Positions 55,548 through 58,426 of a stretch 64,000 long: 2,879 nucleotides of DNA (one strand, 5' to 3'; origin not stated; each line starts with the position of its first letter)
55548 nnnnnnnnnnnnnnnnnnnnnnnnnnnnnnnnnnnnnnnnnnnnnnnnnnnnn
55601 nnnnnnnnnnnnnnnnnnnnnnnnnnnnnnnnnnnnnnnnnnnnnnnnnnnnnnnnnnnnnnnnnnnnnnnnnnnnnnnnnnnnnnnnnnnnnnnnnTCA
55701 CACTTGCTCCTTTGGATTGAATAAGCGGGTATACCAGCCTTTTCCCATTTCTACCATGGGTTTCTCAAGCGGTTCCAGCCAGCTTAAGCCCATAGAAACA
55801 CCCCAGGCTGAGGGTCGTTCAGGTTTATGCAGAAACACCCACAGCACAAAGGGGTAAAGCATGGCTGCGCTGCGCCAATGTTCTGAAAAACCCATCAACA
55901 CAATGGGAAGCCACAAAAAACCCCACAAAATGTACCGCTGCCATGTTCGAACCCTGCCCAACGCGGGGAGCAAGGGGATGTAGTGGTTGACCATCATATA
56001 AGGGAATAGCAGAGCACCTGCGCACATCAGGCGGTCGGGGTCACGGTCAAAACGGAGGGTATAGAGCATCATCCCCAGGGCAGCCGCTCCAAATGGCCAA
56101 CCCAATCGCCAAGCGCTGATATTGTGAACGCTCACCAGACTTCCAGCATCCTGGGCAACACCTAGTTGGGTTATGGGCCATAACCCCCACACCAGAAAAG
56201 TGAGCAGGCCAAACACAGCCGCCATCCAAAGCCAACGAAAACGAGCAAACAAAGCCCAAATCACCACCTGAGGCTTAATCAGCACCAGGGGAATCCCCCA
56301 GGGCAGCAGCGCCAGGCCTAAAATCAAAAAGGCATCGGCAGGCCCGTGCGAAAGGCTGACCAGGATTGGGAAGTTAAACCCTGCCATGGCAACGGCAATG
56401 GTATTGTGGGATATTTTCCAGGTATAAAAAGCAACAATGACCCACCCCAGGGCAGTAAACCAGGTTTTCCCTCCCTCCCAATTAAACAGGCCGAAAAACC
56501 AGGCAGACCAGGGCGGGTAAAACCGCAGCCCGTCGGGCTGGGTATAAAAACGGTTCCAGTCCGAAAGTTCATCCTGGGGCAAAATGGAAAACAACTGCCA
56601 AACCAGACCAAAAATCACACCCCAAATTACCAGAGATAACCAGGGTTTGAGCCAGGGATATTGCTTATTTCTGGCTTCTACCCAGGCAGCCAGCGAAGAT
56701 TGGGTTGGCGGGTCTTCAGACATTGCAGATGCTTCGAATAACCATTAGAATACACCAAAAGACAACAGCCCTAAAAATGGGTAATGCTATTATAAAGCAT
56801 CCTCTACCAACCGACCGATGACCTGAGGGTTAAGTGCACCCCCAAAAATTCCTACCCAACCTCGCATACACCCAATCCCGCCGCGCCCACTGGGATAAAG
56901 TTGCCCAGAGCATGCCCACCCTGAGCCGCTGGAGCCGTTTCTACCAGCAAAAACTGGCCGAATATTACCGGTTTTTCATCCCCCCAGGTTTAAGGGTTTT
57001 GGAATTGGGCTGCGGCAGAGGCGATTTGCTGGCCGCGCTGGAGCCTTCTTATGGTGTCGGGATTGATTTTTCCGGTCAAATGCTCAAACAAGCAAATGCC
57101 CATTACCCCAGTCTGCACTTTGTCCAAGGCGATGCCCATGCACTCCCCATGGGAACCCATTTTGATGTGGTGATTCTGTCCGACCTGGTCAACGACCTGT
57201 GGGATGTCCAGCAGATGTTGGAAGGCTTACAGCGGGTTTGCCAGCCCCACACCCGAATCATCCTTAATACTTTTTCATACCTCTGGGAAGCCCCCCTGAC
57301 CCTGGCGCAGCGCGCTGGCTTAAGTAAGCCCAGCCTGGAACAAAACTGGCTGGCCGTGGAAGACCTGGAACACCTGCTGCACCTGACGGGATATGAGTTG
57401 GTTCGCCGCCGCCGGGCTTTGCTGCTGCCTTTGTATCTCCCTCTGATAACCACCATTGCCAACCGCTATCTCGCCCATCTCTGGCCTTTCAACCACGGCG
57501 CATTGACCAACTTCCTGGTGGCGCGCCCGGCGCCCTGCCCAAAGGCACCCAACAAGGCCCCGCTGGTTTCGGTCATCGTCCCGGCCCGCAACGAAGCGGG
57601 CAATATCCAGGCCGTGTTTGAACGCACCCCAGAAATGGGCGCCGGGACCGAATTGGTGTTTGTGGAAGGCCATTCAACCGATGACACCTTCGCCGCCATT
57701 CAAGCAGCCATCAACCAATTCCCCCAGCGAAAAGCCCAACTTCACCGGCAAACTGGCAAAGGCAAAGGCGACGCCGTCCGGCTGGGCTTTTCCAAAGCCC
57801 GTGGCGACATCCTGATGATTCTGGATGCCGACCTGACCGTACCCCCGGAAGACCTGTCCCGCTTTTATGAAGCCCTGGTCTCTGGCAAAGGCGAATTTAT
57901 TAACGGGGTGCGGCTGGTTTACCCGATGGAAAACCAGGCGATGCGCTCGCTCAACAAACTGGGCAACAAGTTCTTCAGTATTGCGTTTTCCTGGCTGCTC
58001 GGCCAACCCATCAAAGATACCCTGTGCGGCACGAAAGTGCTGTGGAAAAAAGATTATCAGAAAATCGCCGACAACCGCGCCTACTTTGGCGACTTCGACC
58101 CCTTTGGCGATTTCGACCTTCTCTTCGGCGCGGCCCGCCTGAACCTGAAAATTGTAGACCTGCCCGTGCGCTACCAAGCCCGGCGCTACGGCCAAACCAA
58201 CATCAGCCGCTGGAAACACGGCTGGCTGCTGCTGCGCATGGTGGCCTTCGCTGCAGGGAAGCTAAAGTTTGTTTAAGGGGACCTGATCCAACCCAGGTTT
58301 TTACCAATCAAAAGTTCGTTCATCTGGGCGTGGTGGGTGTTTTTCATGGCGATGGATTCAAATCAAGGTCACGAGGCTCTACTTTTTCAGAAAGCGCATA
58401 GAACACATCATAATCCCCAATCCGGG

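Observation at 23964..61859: Thirteen GT-C-like polytopic membrane proteins packed around a Wzm/Wzt export pathway in one 38-kb locus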

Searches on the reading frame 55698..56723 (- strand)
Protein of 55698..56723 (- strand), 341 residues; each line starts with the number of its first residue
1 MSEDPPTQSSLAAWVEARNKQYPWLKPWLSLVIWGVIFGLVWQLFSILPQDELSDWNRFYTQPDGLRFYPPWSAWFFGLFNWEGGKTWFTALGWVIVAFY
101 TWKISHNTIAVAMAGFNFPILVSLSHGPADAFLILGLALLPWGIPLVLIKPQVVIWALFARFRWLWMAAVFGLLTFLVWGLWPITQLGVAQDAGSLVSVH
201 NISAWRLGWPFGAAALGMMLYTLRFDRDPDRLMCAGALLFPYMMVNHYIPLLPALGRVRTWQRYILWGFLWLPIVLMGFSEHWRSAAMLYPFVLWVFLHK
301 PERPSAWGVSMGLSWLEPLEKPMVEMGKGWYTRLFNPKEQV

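Call 5: search_protein_families(library=pfam, max_evalue=0.1, proteins=[window:55698-56723:-])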
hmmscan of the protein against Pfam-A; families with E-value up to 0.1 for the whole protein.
window:55698-56723:- (341 aa): 0 families

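Call 10: search_protein_families(library=ncbifam, max_evalue=0.1, proteins=[window:55698-56723:-])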
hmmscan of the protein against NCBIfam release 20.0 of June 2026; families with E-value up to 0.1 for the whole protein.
window:55698-56723:- (341 aa): 0 families

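Call 34: find_homologous_proteins(query=window:55698-56723:-, max_evalue=0.001)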
Query window:55698-56723:- (341 aa): 12 proteins with E <= 0.001 among 8000 candidates.
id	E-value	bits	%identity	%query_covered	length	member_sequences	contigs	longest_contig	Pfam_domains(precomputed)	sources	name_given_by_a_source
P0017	4.7e-232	788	100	100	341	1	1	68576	-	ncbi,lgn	-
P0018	6.6e-26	109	36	69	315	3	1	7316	-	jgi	jgi:hypothetical protein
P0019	5.0e-25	106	33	79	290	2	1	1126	-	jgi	jgi:hypothetical protein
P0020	2.1e-24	104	35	81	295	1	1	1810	-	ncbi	-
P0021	2.2e-24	104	38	59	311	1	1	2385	-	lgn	-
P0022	7.8e-21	93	37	58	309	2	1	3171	-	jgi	jgi:hypothetical protein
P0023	2.5e-20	91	33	70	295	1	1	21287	-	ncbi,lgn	-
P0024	8.4e-19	86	31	83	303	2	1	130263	-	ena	-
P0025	3.6e-18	84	31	74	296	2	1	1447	-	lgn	-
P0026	8.1e-18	83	33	72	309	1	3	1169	-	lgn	-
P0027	1.2e-17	82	29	76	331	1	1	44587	-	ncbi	-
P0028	1.3e-13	69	29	63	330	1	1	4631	-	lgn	-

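Call 42: find_encoding_contigs(protein=P0024, flank=10000, max_places=1)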
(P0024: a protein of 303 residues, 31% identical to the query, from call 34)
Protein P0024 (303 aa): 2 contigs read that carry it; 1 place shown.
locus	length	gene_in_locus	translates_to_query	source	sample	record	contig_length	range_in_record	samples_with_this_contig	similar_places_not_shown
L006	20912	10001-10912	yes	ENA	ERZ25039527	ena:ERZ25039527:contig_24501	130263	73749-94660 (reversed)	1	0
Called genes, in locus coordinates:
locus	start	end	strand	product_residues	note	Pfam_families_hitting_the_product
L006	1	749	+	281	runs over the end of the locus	-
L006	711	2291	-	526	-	PF00884:Sulfatase, PF01663:Phosphodiest (faint), PF16347:SGSH_C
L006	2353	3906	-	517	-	PF00884:Sulfatase, PF01663:Phosphodiest (faint), PF02995:DUF229 (weak), PF16347:SGSH_C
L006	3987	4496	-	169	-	-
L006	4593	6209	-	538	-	PF00884:Sulfatase (weak)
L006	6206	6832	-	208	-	PF00685:Sulfotransfer_1 (weak), PF13469:Sulfotransfer_3 (faint)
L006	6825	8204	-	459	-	-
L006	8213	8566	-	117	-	-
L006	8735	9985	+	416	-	-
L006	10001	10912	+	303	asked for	-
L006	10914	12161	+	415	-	PF09594:GT87 (weak)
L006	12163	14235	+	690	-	PF26626:DUF8201 (faint)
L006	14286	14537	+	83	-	PF00535:Glycos_transf_2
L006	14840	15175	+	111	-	-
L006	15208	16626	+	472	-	PF04422:FrhB_FdhB_N, PF04432:FrhB_FdhB_C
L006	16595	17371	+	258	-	PF02353:CMAS (weak), PF01209:Ubie_methyltran, PF13489:Methyltransf_23, PF13847:Methyltransf_31, PF08241:Methyltransf_11, PF08242:Methyltransf_12, PF13649:Methyltransf_25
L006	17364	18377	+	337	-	PF03706:LPG_synthase_TM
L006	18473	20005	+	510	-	-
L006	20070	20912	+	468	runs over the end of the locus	-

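Call 43: find_encoding_contigs(protein=P0027, flank=10000, max_places=1)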
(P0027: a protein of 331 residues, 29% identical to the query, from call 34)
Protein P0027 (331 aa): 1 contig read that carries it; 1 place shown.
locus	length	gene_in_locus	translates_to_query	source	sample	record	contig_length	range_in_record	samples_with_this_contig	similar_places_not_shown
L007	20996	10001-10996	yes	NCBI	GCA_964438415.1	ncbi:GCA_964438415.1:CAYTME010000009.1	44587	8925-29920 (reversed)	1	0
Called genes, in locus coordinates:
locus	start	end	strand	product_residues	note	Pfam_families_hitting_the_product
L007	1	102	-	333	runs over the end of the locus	PF00294:PfkB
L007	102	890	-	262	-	PF00121:TIM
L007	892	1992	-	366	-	PF00005:ABC_tran, PF13304:AAA_21 (faint), PF17912:OB_MalK (weak), PF08402:TOBE_2 (weak)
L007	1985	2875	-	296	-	PF00005:ABC_tran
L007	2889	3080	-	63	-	PF00005:ABC_tran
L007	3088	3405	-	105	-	-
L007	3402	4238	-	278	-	PF00528:BPD_transp_1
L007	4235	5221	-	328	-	PF00528:BPD_transp_1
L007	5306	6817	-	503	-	PF01547:SBP_bac_1, PF13416:SBP_bac_8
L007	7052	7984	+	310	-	PF04545:Sigma70_r4 (weak), PF13545:HTH_Crp_2 (weak), PF00325:Crp (weak), PF04198:Sugar-bind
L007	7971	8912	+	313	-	PF01208:URO-D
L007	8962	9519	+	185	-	PF07681:DoxX (weak)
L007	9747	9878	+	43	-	-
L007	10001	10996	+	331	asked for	-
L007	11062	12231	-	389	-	PF00140:Sigma70_r1_2, PF04542:Sigma70_r2, PF04539:Sigma70_r3, PF04545:Sigma70_r4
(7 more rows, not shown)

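Call 44: predict_structure(alignment_id=A3)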
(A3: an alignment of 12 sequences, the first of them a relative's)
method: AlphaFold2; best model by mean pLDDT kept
length: 341 residues; sequences in the alignment: 12
mean_pLDDT: 75.7   pTM: 0.72
mean pLDDT of the five models: 75.7, 75.8, 74.5, 65.0, 64.2
residues with pLDDT >= 90: 90; 70-90: 141; 50-70: 60; < 50: 50
segments of 3 or more residues with pLDDT < 50: 1-8, 194-202, 303-333
pLDDT, mean of each block of 10 residues (from residue 1): 46 67 82 86 80 61 72 81 75 89 89 81 67 89 91 87 94 90 72 47 61 92 93 91 77 91 93 80 80 92 44 40 46 51 54
secondary structure, 60 per line:
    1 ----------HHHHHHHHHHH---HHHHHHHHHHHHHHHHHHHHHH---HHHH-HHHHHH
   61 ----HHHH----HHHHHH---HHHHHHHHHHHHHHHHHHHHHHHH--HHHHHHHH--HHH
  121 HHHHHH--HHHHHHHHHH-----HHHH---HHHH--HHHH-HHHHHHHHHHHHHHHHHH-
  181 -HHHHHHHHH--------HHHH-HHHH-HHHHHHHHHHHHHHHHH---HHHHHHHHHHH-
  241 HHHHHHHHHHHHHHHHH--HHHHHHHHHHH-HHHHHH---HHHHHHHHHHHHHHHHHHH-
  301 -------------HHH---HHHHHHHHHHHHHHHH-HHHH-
elements in order: H11-21 H25-46 H50-53 H55-60 H65-68 H73-78 H82-105 H108-115 H118-126 H129-138 H144-147 H151-154 H157-160 H162-179 H182-190 H199-202 H204-207 H209-225 H229-239 H241-257 H260-270 H272-277 H281-299 H320-335 H337-340
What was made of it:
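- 55698..56723 (-): g28: small accessory GT87-like protein. The AF2 model has pLDDT 75.7 (call 44).
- Checked: Its AF2 model is nearly all helical (call 44).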

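Call 46: fold_search(model_id=the predicted structure, library=pdb)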
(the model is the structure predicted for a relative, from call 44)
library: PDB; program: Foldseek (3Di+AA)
matches with E <= 10: 54; with E <= 0.001: 0
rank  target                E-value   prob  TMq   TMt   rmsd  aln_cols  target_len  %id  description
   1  5f15                  7.7e-01  0.30  0.25  0.17  13.8       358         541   14  Crystal Structure of ArnT from Cupriavidus metallidurans bound to Undecaprenyl phosphate (released 2016-02-17)
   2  9isi                  1.4e+00  0.05  0.11  0.11  25.5       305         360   14  Structure of human C3aR in apo state (released 2025-04-23)
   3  7m33_C                1.4e+00  0.04  0.12  0.08  23.9       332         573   13  The structure of Bacillus subtilis BmrCD in the inward-facing conformation bound to Hoechst-33342 and ATP (released 2022-01-05)
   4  4o7g_B                1.7e+00  0.05  0.11  0.14  15.3       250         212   13  Crystal Structure of Ascorbate-bound Cytochrome b561, crystal soaked in 1 M L-ascorbate for 40 minutes (released 2014-02-05)
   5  7vr5                  1.7e+00  0.04  0.11  0.08  25.6       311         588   14  Crystal structure of CmABCB1 W114Y/W161Y/W363Y/W364Y/M391W (4WY/M391W) mutant (released 2022-09-07)
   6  9s6t_A                2.0e+00  0.18  0.27  0.21  10.9       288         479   11  Ternary cryo-EM structure of chicken ALG12 with Dol25-PP-GlcNAc2Man7, Dol25-P-Man, and Fab (released 2026-03-18)
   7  7udn_B                2.1e+00  0.08  0.13  0.15  22.4       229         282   10  Crystal structure of designed helical repeat protein RPB_PLP1_R6 in alternative conformation 2 (released 2023-03-22)
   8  4bem_J                2.4e+00  0.04  0.10  0.17  20.3       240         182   13  Crystal structure of the F-type ATP synthase c-ring from Acetobacterium woodii. (released 2014-03-26)
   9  5cwo_A                2.5e+00  0.08  0.15  0.20  16.3       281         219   11  Crystal structure of de novo designed helical repeat protein DHR76 (released 2015-12-16)
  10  7ocy_A                2.5e+00  0.04  0.13  0.10  26.3       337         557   14  Enterococcus faecalis EfrCD in complex with a nanobody (released 2022-05-18)
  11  4o6y_B                2.6e+00  0.04  0.10  0.14  15.5       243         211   13  Crystal Structure of Cytochrome b561 (released 2014-02-05)
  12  4o6y_A                2.7e+00  0.04  0.11  0.14  15.7       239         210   14  Crystal Structure of Cytochrome b561 (released 2014-02-05)
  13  8hqe_R                3.1e+00  0.05  0.15  0.16  22.6       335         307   13  Cryo-EM structure of the apo-GPR132-Gi (released 2023-10-11)
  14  8f4n_A                3.2e+00  0.08  0.16  0.08  18.9       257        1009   12  Dimer of aminoglycoside efflux pump AcrD (released 2022-12-28)
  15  7yit_A                3.2e+00  0.02  0.12  0.13  20.4       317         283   12  Molecular mechanism of biased signaling at the kappa opioid receptor (released 2023-04-12)
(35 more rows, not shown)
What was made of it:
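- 55698..56723 (-): Foldseek is inconclusive: ArnT is the top match at E 0.77 (call 46).
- On GT-C fold glycosyltransferases: Inconclusive for g28: ArnT at E 0.77, then ALG12 and ALG9 (call 46).
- The fold search for g28 was inconclusive (call 46).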

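Call 70: search_protein_families(library=pfam, max_evalue=0.1, proteins=[L006:18473-20005:+, L006:12163-14235:+, L006:8735-9985:+])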
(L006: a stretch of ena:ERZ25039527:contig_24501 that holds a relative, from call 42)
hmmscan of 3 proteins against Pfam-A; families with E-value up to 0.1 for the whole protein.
L006:18473-20005:+ (510 aa): 0 families

L006:12163-14235:+ (690 aa): 1 family
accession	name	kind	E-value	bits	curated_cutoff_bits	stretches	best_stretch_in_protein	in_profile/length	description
PF13231.12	PMT_2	-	0.00018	22.2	26.1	1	226-344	28-148/160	Dolichyl-phosphate-mannose-protein mannosyltransferase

L006:8735-9985:+ (416 aa): 1 family
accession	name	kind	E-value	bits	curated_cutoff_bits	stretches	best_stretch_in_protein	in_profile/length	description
PF09594.16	GT87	-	0.00011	22.4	25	1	85-299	1-191/237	Glycosyltransferase family 87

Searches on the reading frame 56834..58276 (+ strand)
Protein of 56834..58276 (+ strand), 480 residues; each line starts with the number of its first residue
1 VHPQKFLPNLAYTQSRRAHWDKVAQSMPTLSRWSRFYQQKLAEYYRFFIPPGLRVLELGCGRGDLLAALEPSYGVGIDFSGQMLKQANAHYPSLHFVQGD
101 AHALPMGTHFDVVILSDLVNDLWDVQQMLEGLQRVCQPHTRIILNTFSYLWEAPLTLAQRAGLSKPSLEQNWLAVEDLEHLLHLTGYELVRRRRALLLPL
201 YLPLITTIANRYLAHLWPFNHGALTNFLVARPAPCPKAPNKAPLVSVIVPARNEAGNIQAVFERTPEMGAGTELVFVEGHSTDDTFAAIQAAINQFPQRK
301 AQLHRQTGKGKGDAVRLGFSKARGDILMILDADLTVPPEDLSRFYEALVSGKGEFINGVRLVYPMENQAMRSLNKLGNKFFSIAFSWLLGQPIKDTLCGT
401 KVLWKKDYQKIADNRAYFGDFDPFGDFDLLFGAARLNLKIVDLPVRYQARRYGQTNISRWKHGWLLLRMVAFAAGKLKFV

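Call 6: search_protein_families(library=pfam, max_evalue=0.1, proteins=[window:56834-58276:+])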
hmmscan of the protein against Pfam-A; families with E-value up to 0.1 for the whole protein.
window:56834-58276:+ (480 aa): 11 families
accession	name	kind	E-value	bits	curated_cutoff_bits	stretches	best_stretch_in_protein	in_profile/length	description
PF00535.33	Glycos_transf_2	-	6.8e-20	72.1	23.3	1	246-375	1-130/168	Glycosyl transferase family 2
PF13649.12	Methyltransf_25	-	8e-15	55.8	27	1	55-138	1-95/97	Methyltransferase domain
PF13847.12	Methyltransf_31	-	8.2e-15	55.2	27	1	51-154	3-119/145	Methyltransferase domain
PF08241.18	Methyltransf_11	-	2.4e-13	51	21.2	1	56-143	1-94/95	Methyltransferase domain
PF13489.12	Methyltransf_23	-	6.8e-10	39.4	27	1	36-190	4-162/164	Methyltransferase domain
PF08242.18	Methyltransf_12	-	1.6e-09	38.8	30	1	56-139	1-95/98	Methyltransferase domain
PF07021.18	MetW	-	4.4e-07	30.1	21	1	48-178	10-143/193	Methionine biosynthesis protein MetW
PF13641.12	Glyco_tranf_2_3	-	2.5e-06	28.1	27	1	245-375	3-137/230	Glycosyltransferase like family 2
PF10111.15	Glyco_tranf_2_2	-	3e-06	27.4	27.3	1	246-367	1-125/276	Glycosyltransferase like family 2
PF01209.24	Ubie_methyltran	-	5.9e-05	23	20.1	1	51-149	47-156/233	ubiE/COQ5 methyltransferase family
PF13506.12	Glyco_transf_21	-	0.0027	17.6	21.7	1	318-376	25-83/174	Glycosyl transferase family 21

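Call 10: search_protein_families(library=ncbifam, max_evalue=0.1, proteins=[window:56834-58276:+])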
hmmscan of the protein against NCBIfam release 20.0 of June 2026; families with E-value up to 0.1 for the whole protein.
window:56834-58276:+ (480 aa): 43 families (the best 25 are shown)
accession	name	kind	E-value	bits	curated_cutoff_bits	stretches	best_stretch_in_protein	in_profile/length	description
TIGR04182.1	glyco_TIGR04182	equivalog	1.7e-28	99.9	325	1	245-467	2-211/293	S-layer glycoprotein N-glycosyltransferase AglJ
TIGR04283.1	glyco_like_mftF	equivalog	5.7e-13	49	182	1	245-358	1-106/221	TIGR04283 family arsenosugar biosynthesis glycosyltransferase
NF045667.1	MTase_DVU1556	equivalog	1.3e-12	47.7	155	1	40-188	13-161/213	DVU_1556 family methyltransferase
NF041391.1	DPhHxTase_Halo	equivalog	8.1e-12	44.6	375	1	252-449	4-185/213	dolichyl-phosphate hexose transferase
TIGR02072.1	BioC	equivalog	2.2e-11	44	184.95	1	53-148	36-136/244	malonyl-ACP O-methyltransferase BioC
NF010496.0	PRK13915.1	equivalog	4.5e-11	42.4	262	1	244-337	32-130/307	glucosyl-3-phosphoglycerate synthase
NF001241.0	PRK00216.1-2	equivalog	2.3e-10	40.5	327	1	49-155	49-158/231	demethylmenaquinone methyltransferase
TIGR03937.1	PgaC_IcaA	equivalog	1.3e-09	37.5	422.3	1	239-336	41-138/407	poly-beta-1,6-N-acetyl-D-glucosamine synthase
NF007986.1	PRK10714.1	equivalog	1.9e-09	37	529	1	245-347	8-114/316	undecaprenyl-phosphate 4-deoxy-4-formamido-L-arabinose transferase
TIGR01934.1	MenG_MenH_UbiE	subfamily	6.6e-09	35.4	158.35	1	48-147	38-144/223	ubiquinone/menaquinone biosynthesis methyltransferase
TIGR02081.1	metW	equivalog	1.2e-08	34.8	189.5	1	48-152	10-116/194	methionine biosynthesis protein MetW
NF001244.0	PRK00216.1-5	equivalog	2.2e-08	33.7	216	1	52-148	49-157/236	bifunctional demethylmenaquinone methyltransferase/2-methoxy-6-polyprenyl-1,4-benzoquinol methylase UbiE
NF047649.1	MTase_UXPK_star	exception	5.7e-08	32.1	460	1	49-150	75-187/283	methyltransferase/UXPK-star double selenoprotein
NF047588.1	GlcsyltransPgfSStrep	equivalog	9.4e-08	31.6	500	1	246-407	4-163/308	glycosyltransferase PgfS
NF007610.0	PRK10258.1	equivalog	9.8e-08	31.6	342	1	54-184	45-165/251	malonyl-ACP O-methyltransferase BioC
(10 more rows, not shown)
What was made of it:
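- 56834..58276 (+): g29: methyltransferase fused to GT2 (AglJ-like / dolichyl-phosphate-hexose-transferase-like), no TM helix. Pfam and NCBIfam hits (calls 6, 10).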
